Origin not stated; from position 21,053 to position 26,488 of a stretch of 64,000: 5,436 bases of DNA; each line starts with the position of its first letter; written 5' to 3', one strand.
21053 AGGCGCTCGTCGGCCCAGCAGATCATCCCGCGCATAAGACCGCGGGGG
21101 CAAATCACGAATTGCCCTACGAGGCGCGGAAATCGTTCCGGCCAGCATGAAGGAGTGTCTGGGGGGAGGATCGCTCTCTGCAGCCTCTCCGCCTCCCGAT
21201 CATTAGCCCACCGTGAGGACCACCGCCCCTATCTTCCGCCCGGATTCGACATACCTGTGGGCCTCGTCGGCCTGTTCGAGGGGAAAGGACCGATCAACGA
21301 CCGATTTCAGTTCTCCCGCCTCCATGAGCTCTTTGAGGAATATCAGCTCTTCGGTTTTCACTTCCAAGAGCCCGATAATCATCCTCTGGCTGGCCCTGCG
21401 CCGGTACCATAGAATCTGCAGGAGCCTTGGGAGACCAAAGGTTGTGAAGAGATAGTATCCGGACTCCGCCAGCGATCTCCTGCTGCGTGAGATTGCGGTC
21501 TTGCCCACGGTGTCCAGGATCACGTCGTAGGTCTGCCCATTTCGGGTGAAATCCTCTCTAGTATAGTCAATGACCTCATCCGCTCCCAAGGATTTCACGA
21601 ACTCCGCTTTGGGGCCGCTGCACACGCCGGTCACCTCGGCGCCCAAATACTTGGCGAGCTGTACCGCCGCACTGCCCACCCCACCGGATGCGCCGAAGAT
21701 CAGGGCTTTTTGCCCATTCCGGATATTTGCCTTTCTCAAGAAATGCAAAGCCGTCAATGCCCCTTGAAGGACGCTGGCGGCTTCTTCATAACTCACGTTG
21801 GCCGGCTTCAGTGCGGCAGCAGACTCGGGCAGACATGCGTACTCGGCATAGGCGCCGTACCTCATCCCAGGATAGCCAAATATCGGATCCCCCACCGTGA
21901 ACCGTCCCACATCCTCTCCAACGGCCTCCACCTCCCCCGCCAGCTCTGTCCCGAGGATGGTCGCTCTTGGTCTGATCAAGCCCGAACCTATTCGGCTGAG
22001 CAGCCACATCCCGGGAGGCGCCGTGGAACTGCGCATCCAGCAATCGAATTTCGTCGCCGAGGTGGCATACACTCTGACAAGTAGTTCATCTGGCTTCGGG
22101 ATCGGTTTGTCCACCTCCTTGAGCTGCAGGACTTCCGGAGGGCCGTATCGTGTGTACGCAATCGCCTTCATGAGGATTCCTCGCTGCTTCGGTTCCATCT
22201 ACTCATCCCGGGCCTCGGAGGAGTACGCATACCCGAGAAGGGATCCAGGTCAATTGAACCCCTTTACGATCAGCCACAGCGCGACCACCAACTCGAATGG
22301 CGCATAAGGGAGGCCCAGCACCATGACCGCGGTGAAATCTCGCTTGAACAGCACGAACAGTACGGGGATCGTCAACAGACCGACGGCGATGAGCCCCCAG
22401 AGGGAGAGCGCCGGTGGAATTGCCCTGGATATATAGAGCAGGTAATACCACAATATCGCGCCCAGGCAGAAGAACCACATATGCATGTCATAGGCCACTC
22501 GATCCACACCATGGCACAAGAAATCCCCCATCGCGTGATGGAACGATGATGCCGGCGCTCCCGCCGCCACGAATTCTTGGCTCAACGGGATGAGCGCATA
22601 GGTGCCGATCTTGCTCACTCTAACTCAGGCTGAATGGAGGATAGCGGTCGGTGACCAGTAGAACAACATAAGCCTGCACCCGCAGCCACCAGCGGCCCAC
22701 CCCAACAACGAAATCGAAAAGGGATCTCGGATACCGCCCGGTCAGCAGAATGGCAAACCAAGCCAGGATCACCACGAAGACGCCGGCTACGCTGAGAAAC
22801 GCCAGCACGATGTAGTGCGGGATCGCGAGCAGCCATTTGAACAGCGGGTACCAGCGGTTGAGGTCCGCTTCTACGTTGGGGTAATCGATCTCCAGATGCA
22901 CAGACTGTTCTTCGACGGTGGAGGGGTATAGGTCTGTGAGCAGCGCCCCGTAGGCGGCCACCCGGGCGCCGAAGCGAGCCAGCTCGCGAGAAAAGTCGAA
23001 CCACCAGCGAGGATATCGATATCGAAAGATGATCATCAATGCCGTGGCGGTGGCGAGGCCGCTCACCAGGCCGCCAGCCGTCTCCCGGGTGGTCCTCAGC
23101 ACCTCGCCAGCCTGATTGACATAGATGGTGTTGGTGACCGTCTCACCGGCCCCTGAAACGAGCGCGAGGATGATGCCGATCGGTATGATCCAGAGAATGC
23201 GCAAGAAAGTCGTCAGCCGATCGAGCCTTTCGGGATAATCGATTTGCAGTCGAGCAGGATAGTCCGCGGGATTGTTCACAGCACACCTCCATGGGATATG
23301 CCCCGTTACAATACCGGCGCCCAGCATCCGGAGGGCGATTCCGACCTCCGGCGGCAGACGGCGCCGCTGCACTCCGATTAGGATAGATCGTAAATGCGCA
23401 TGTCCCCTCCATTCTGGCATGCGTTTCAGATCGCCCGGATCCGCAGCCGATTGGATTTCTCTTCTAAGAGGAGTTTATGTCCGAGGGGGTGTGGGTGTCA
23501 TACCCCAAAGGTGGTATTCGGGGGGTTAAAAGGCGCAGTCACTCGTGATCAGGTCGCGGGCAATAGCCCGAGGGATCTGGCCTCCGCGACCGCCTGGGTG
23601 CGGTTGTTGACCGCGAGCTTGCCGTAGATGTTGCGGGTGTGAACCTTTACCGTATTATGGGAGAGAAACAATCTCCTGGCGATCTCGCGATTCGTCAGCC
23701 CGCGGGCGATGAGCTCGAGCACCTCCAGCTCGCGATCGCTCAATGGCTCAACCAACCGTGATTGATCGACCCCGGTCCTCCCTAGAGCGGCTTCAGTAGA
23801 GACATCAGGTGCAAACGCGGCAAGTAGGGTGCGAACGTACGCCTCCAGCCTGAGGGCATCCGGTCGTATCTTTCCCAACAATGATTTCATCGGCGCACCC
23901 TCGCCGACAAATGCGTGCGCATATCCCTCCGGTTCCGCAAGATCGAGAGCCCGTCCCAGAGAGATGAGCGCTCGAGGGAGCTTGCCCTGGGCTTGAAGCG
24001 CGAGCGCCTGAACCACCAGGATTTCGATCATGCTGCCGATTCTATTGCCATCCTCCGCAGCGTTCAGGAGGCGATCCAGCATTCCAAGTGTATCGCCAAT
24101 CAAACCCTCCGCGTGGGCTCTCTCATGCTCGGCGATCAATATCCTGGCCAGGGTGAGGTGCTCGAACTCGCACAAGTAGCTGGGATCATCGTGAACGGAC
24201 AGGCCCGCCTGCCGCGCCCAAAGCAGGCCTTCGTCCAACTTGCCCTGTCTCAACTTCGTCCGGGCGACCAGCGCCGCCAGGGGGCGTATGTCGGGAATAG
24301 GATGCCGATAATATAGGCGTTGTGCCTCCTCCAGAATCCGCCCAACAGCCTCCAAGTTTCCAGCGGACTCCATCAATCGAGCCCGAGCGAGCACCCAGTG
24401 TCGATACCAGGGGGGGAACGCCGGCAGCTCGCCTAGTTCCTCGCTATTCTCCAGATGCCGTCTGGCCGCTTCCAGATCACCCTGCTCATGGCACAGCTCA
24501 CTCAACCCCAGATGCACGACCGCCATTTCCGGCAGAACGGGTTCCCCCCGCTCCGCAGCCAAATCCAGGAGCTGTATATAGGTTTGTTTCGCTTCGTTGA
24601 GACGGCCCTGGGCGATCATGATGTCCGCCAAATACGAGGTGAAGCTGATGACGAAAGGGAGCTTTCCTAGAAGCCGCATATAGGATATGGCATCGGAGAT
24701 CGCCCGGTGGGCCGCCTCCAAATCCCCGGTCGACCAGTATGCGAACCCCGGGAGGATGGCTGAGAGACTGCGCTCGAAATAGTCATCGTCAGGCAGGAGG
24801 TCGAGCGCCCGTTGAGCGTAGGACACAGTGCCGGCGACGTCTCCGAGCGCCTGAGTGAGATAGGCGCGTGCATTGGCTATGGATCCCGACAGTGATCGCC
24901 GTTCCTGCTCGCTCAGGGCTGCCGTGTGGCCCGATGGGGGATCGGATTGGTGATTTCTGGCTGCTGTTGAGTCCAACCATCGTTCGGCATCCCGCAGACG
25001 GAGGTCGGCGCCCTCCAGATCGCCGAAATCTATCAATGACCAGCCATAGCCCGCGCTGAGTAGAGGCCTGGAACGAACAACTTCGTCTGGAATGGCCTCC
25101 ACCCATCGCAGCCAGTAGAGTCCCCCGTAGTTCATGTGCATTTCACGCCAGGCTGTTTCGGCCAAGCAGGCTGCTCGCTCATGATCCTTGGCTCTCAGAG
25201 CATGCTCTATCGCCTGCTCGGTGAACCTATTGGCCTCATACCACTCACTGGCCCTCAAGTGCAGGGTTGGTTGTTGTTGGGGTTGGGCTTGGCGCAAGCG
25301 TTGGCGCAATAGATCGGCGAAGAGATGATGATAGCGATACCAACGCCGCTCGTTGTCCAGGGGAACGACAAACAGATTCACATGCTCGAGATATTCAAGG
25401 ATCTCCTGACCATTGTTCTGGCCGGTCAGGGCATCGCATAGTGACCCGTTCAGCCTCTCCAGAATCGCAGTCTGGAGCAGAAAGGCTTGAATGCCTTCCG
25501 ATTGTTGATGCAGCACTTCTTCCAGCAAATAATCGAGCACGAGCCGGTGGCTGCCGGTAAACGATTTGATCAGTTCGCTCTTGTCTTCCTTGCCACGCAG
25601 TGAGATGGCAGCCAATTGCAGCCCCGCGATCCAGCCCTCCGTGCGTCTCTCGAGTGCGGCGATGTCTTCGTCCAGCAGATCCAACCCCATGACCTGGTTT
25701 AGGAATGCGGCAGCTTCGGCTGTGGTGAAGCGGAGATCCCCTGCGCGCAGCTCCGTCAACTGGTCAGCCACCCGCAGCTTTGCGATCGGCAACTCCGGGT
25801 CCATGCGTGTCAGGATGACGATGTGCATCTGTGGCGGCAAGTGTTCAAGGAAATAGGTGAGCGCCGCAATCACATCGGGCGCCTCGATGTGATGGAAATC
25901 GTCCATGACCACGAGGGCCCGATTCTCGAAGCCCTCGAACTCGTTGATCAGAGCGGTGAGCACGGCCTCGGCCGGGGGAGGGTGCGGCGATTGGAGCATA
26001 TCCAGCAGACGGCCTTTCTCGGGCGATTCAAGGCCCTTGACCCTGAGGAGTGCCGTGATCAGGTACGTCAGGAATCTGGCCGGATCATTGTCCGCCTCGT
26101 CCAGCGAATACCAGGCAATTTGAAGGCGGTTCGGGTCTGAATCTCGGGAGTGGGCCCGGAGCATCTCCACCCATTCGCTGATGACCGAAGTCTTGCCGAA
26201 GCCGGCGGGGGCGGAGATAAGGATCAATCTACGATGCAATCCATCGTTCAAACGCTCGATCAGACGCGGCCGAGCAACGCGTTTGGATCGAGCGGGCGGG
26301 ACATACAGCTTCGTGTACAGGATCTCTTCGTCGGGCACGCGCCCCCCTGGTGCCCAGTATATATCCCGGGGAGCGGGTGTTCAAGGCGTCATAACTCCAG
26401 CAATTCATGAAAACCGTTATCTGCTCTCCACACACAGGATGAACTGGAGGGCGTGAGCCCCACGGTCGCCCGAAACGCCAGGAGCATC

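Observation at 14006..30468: Five conserved copies of a ~36-nt intergenic motif, all co-oriented with the genes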

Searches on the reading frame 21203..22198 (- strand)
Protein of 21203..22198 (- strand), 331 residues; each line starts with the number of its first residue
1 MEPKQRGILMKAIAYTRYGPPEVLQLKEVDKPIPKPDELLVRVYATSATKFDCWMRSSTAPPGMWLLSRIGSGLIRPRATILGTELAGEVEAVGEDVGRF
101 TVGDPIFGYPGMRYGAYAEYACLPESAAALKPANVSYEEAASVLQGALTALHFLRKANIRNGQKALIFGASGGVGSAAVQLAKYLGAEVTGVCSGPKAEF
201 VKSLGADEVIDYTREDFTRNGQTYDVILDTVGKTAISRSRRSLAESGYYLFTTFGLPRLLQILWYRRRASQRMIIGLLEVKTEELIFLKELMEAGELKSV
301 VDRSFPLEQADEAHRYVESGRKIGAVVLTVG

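Call 30: search_protein_families(library=pfam, proteins=[window:21203-22198:-], max_evalue=0.01)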
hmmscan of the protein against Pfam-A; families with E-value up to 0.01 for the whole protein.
window:21203-22198:- (331 aa): 4 families
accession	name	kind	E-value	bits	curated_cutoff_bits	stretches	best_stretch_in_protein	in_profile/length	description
PF13602.12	ADH_zinc_N_2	-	6.6e-28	98.7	27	1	204-328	1-134/134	Zinc-binding dehydrogenase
PF00107.32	ADH_zinc_N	-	5.6e-15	55.9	31.8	1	173-251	1-87/129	Zinc-binding dehydrogenase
PF08240.17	ADH_N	-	2e-11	44.5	23.5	1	35-131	1-102/104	Alcohol dehydrogenase GroES-like domain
PF01262.27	AlaDh_PNT_C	-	0.0091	15.9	23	0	163-231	29-100/214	Alanine dehydrogenase/PNT, C-terminal domain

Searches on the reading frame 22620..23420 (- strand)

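Call 7: search_protein_families(library=pfam, proteins=[window:22620-23420:-])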
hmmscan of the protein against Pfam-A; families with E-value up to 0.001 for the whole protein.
window:22620-23420:- (266 aa): 1 family
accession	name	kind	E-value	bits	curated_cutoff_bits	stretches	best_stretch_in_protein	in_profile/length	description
PF14333.11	DUF4389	-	3.1e-20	72.3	25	1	193-263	5-74/76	Domain of unknown function (DUF4389)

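Call 58: search_protein_families(library=ncbifam, proteins=[window:22620-23420:-], max_evalue=0.001)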
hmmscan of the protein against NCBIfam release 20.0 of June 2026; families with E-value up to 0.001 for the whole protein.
window:22620-23420:- (266 aa): 0 families

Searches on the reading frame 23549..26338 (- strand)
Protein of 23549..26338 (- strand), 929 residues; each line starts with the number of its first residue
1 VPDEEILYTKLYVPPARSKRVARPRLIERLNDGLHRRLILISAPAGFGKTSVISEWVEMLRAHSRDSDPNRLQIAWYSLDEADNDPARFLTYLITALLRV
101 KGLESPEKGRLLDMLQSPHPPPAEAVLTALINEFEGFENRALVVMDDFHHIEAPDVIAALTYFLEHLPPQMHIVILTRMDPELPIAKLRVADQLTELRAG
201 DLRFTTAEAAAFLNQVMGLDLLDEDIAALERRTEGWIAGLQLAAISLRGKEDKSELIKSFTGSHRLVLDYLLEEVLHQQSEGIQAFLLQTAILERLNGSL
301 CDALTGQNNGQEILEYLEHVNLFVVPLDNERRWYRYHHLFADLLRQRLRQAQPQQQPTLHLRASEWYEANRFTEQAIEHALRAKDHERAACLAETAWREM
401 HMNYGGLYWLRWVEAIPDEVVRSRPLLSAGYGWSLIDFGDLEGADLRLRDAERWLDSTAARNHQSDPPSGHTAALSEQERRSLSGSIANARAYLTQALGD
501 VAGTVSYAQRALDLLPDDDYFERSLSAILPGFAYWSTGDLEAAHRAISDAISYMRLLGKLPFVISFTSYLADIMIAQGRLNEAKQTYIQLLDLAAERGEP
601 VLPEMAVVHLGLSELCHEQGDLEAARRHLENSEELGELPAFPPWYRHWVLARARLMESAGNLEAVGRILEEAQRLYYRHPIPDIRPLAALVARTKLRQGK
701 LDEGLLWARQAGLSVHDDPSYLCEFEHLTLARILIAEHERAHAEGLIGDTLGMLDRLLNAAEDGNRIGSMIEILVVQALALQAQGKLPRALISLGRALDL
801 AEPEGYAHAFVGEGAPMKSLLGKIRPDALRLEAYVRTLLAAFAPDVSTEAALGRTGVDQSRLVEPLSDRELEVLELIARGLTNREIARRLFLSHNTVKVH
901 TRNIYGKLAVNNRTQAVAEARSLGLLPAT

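Call 7: search_protein_families(library=pfam, proteins=[window:23549-26338:-])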
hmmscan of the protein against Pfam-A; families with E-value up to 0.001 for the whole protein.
window:23549-26338:- (929 aa): 9 families
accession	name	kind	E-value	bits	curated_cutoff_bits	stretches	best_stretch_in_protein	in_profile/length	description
PF17874.7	TPR_MalT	-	3.7e-59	201.1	45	1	485-824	1-333/336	MalT-like TPR region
PF00196.25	GerE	-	4e-21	74.8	23.5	1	865-918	2-55/57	Bacterial regulatory proteins, luxR family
PF13424.12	TPR_12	-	4.3e-08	33.7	30.1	1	569-634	8-73/77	Tetratricopeptide repeat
PF07719.23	TPR_2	-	7.2e-06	26.2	27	0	773-801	3-31/34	Tetratricopeptide repeat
PF13191.12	AAA_16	-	9.5e-06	26.6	32.6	1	26-175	15-166/167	AAA ATPase domain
PF13401.12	AAA_22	-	0.00011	23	27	1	35-165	4-109/130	AAA domain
PF07721.20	TPR_4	-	0.00016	22.4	27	1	606-630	1-25/26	Tetratricopeptide repeat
PF13181.12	TPR_8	-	0.00017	21.9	25.7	0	570-595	7-32/34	Tetratricopeptide repeat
PF13384.12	HTH_23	-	0.00031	20.9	24.6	0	869-898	6-35/50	Homeodomain-like domain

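Call 12: find_related_loci(query=window:23549-26338:-, collection=genome_contigs, flank=10000)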
Query window:23549-26338:- (929 aa) in genome_contigs; peptide patterns used: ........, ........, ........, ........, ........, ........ (x = any residue, [..] = any of these).
599 stretches matched a pattern (row limit reached: there are more); 523 encode a relative of the query (tblastn E <= 1e-3); the best 80 are kept; 80 distinct loci.
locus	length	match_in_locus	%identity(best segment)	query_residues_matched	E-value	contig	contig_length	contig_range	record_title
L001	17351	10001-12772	57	4-928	0e+0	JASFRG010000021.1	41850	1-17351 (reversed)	MAG: Anaerolineales bacterium isolate D1103M02metaG_Bin_1243 D1103M02metaG_FD_scaffold_62_c1, whole genome shotgun seque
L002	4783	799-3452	68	4-929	0e+0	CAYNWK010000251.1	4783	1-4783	MAG TPA_asm: uncultured Anaerolineaceae bacterium isolate SRP214966_co2_130 genome assembly, contig: NODE_36659_length_4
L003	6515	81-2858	52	6-926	0e+0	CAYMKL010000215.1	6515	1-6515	MAG TPA_asm: uncultured Anaerolineae bacterium isolate SRP167671_co1_184 genome assembly, contig: NODE_13994_length_6515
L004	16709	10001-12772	52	6-926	0e+0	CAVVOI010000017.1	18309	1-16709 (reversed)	MAG: uncultured Chloroflexia bacterium isolate MFD09779.bin.1.333 genome assembly, contig: contig_7799, whole genome sho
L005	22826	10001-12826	52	6-926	0e+0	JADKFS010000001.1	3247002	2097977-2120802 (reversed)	MAG: Candidatus Ribeiella danica isolate Ribe_BAT3C.183 tig00000361-10-32415980, whole genome shotgun sequence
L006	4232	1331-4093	52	6-928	0e+0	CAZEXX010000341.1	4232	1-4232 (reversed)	MAG TPA_asm: uncultured Anaerolineales bacterium isolate SRP191223_co2_261 genome assembly, contig: NODE_27025_length_42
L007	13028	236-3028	54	6-926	0e+0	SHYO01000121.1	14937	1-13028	MAG: Chloroflexi bacterium isolate Baikal-deep-G121 BACOMB-C19284, whole genome shotgun sequence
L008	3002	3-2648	53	33-926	0e+0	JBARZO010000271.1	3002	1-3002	MAG: Rubrobacteraceae bacterium isolate MFD12172_ilm_asm_bin18 k127_19757, whole genome shotgun sequence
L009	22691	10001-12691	52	4-926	0e+0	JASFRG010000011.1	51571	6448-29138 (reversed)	MAG: Anaerolineales bacterium isolate D1103M02metaG_Bin_1243 D1103M02metaG_FD_scaffold_25_c1, whole genome shotgun seque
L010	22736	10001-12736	51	6-920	0e+0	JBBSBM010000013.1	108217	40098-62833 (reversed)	MAG: Aggregatilineales bacterium isolate La6_metabat2.133 La6_metabat2.133_K_288492_L_108217_cov_29.5862, whole genome s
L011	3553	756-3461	52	6-926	0e+0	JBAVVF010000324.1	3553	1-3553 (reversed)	MAG: Anaerolineales bacterium isolate MFD01609_ilm_asm_bin14 k127_372304, whole genome shotgun sequence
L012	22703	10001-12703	52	6-927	0e+0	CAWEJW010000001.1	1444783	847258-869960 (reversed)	MAG: uncultured Actinomycetes bacterium isolate MFD05942.bin.1.345 genome assembly, contig: contig_11314, whole genome s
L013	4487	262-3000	52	6-917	0e+0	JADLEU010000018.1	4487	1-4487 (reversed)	MAG: Anaerolineales bacterium isolate SJ338 c_000000068269, whole genome shotgun sequence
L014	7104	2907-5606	52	6-926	0e+0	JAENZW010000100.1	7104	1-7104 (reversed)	MAG: Actinomycetota bacterium isolate BM5_bin.17 BM5_bin17_NODE_1714_length_7104_cov_15.876153, whole genome shotgun seq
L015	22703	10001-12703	51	6-920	0e+0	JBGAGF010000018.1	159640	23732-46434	MAG: Aggregatilineales bacterium isolate MAG_MBR_H125.30 MBRH125-30_opera_contig_589, whole genome shotgun sequence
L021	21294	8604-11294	52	6-927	0e+0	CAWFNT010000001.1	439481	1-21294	MAG: uncultured Actinomycetes bacterium isolate MFD05942.bin.3.284 genome assembly, contig: contig_1974, whole genome sh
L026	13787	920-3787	49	6-926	0e+0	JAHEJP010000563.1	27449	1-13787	MAG: Chloroflexota bacterium isolate Ww555 NODE_3334_length_27449_cov_7.014527, whole genome shotgun sequence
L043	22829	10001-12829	51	4-926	0e+0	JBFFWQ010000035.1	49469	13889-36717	MAG: Candidatus Promineifilaceae bacterium isolate Mix_mud24.2022.10.40 k141_657797_length_49469_cov_14.1678, whole geno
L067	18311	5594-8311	51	6-927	0e+0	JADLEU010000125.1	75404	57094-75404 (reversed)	MAG: Anaerolineales bacterium isolate SJ338 c_000000420680, whole genome shotgun sequence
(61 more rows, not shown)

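Call 21: search_protein_families(library=pfam, proteins=[L043:19142-20008:+, L002:3652-4362:+, L001:12944-13651:+, L004:6553-6831:+, L067:8870-9571:+, L026:8041-8751:+, L014:6607-6894:+, L021:11394-11693:+, L012:12884-13171:+, L021:11620-12438:+], max_evalue=0.01)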
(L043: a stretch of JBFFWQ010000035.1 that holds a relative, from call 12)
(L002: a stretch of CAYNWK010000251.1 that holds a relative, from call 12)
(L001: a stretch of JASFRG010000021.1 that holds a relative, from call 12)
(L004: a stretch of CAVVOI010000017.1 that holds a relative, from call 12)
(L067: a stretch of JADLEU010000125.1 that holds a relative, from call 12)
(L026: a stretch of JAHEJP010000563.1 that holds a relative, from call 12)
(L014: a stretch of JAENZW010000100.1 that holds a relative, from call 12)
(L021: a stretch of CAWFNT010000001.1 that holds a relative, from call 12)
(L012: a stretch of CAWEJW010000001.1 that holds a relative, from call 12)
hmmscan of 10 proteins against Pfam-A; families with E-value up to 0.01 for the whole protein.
L043:19142-20008:+ (288 aa): 5 families
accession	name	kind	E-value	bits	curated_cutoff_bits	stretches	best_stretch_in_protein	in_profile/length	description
PF00005.33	ABC_tran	-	1e-28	101.1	25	1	62-204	2-136/137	ABC transporter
PF13304.12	AAA_21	-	3.4e-09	37.6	27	1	171-234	232-298/304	AAA domain, putative AbiEii toxin, Type IV TA system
PF00004.35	AAA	-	0.0011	19.8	21.2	0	76-202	3-65/131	ATPase family associated with various cellular activities (AAA)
PF00448.28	SRP54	-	0.0043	17.2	22.7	0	76-108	6-38/196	SRP54-type protein, GTPase domain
PF03215.21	Rad17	-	0.0057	17.1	23.8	1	60-160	34-129/186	Rad17 P-loop domain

L002:3652-4362:+ (236 aa): 1 family
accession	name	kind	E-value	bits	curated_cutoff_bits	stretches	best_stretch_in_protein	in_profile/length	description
PF14329.11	DUF4386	-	9.6e-39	133.9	27.6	1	10-214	1-210/210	Domain of unknown function (DUF4386)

L001:12944-13651:+ (235 aa): 1 family
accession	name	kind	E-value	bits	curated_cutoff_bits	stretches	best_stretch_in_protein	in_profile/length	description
PF14329.11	DUF4386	-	5.8e-42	144.4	27.6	1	10-223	1-210/210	Domain of unknown function (DUF4386)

L004:6553-6831:+ (92 aa): 0 families

L067:8870-9571:+ (233 aa): 1 family
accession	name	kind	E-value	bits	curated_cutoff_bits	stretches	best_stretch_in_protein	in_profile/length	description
PF14329.11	DUF4386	-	2.1e-35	123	27.6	1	18-222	1-210/210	Domain of unknown function (DUF4386)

L026:8041-8751:+ (236 aa): 1 family
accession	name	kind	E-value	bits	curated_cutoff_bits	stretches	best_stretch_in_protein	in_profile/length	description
PF14329.11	DUF4386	-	6e-45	154.2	27.6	1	16-222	1-210/210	Domain of unknown function (DUF4386)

L014:6607-6894:+ (95 aa): 0 families

L021:11394-11693:+ (99 aa): 0 families

L012:12884-13171:+ (95 aa): 0 families

L021:11620-12438:+ (272 aa): 1 family
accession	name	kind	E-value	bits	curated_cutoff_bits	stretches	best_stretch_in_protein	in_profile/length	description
PF14329.11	DUF4386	-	1.5e-37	130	27.6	1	48-255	2-210/210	Domain of unknown function (DUF4386)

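Call 54: find_encoding_contigs(protein=window:23549-26338:-, flank=1000, max_places=4)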
Protein window:23549-26338:- (929 aa): no gene with exactly this product is on record in the collection.

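Call 57: search_solved_structures(query=window:23549-26338:-, max_evalue=0.001)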
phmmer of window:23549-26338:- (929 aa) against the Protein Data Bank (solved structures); distinct sequences matched with E-value up to 0.001: 40.
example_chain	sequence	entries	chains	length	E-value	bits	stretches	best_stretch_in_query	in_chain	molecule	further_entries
8bob_C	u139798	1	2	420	6.3e-54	186.9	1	9-398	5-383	HTH-type transcriptional regulator MalT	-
4yn8_A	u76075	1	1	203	5e-13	51.6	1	758-923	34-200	Response regulator ChrA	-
4wt0_B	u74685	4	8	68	4.4e-11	45.2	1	862-925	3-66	Response regulator receiver domain protein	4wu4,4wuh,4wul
4wsz_A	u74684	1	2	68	2.2e-10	42.9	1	862-925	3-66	Response regulator receiver domain protein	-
7ve4_A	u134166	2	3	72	3.1e-10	42.4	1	860-921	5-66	DNA-binding response regulator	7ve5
2rnj_A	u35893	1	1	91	4.3e-10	41.9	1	859-921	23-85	Response regulator protein vraR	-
4gvp_A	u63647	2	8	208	9.3e-10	40.8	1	857-920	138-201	Response regulator protein vraR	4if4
7ve6_A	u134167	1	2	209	9.5e-10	40.8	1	857-920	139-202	Response regulator protein VraR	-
5hev_A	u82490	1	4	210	1e-09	40.7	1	842-925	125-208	Response regulator protein VraR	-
7x1k_A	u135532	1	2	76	5.8e-09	38.2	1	863-922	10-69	Chemotaxis protein CheY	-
4zmr_A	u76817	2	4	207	7.2e-09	37.8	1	864-924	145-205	Response regulator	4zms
4hye_A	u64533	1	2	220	8e-09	37.7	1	864-924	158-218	Response regulator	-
3kln_A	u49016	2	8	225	1.3e-08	37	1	857-921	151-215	Transcriptional regulator, LuxR family | Transcriptional regulator VpsT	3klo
1je8_A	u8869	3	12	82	2.8e-08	35.9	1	860-917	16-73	Nitrate/Nitrite Response Regulator Protein NARL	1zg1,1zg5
1a04_A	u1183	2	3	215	2.9e-08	35.8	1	841-917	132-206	NITRATE/NITRITE RESPONSE REGULATOR PROTEIN NARL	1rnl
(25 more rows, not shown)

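Call 58: search_protein_families(library=ncbifam, proteins=[window:23549-26338:-], max_evalue=0.001)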
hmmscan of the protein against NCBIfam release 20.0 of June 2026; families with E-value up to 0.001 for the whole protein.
window:23549-26338:- (929 aa): 24 families
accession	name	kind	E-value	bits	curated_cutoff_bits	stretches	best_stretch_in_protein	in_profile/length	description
NF003420.0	PRK04841.1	equivalog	1.4e-120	403.9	537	2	9-824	5-784/903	HTH-type transcriptional regulator MalT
NF047785.1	respo_reg_MadR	equivalog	1.4e-16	60.5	300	1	848-926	131-209/209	MadR family response regulator transcription factor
TIGR03020.2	EpsA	equivalog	1e-14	54.8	170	1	856-920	181-245/247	XrtB/PEP-CTERM-associated transcriptional regulator EpsA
NF007505.1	PRK10100.1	equivalog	2.8e-14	53.3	250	1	865-920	144-199/204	biofilm master transcriptional regulator CsgD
NF052366.1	photon_PedR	equivalog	3.9e-13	49.4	120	1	866-920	3-57/74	photosynthetic electron transport-dependent transcriptional regulator PedR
NF007935.0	PRK10651.1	equivalog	8.6e-11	41.4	250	1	851-917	141-207/216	two-component system response regulator NarL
NF007403.0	PRK09935.1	equivalog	1.1e-10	41.5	271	1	859-922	143-206/210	fimbria biosynthesis transcriptional regulator FimZ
NF007708.0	PRK10403.1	equivalog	2.2e-10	40.3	343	1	866-916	154-204/215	nitrate/nitrite response regulator protein NarP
TIGR03541.1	reg_near_HchA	equivalog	4.1e-09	36.3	215.6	1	831-924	138-230/232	PA1136 family autoinducer-binding transcriptional regulator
NF011896.0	PRK15369.1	equivalog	2e-08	34.1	242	1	863-925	147-209/211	two component system response regulator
NF052445.1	RespRegMctR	equivalog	2.1e-08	33.8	300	1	861-913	140-192/205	two-component system response regulator MctR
NF041232.1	BagY_FevT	exception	2.2e-08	33.4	700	1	866-918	297-349/367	LuxR family transcriptional regulator BagY/FevT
NF007561.1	PRK10188.1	equivalog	5.8e-08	32.4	350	1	866-925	180-239/240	quorum-sensing transcriptional regulator SdiA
NF041673.1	transregRamA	equivalog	1.2e-07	31.1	500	1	865-927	218-280/280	acetate metabolism transcriptional regulator RamA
NF007685.0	PRK10360.1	equivalog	2.5e-07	30.7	258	1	863-914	135-186/196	response regulator transcription factor UhpA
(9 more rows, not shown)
